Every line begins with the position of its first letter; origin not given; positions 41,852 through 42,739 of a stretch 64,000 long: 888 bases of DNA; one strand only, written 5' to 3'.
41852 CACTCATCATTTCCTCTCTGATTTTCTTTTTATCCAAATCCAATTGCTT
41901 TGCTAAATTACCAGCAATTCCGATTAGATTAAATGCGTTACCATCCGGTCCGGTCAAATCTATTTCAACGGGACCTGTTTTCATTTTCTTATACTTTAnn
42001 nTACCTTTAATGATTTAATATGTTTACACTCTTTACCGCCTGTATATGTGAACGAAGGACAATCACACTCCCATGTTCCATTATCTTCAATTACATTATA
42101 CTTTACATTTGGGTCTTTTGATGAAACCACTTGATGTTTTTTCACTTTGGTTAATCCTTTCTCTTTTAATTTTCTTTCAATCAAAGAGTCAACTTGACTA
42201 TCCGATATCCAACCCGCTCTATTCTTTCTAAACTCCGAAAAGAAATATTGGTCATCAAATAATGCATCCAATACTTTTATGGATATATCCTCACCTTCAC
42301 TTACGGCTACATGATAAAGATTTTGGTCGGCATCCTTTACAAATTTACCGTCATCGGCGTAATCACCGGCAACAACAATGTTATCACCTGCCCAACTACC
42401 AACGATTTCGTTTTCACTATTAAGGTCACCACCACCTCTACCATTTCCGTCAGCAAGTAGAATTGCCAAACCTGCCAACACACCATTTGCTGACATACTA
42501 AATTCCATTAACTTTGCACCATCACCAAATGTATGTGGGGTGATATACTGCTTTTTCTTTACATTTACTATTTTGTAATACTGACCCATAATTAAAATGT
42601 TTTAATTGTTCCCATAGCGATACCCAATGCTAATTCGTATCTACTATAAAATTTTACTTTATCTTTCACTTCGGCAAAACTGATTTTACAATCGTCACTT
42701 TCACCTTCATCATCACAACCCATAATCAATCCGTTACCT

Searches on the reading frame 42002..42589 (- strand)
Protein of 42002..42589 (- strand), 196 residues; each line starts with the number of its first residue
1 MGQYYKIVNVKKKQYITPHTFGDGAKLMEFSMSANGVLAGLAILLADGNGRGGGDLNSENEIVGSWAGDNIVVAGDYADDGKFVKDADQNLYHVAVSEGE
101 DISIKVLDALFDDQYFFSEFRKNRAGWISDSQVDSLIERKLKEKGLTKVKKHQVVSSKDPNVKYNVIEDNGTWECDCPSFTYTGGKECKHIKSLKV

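Call 53: search_protein_families(library=pfam, alignment_id=A2, max_evalue=0.001)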
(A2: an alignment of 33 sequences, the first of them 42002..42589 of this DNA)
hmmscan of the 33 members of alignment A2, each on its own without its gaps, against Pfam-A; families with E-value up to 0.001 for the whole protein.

A. member 1, window:42002-42589:- (196 aa): 0 families

B. families by the number of members that match (of 33 scanned): 7 families
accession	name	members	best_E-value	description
PF00877.26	NLPC_P60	1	1.5e-21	NlpC/P60 family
PF01145.31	Band_7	1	1.4e-20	SPFH domain / Band 7 family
PF04055.27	Radical_SAM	1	2.7e-07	Radical SAM superfamily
PF18922.5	DUF5672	1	7e-07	Protein of unknown function (DUF5672)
PF01541.30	GIY-YIG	1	2.6e-06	GIY-YIG catalytic domain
PF08681.18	TacA1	1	2.4e-05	Antitoxin TacA 1-like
PF00893.25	Multi_Drug_Res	1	0.00042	Small Multidrug Resistance protein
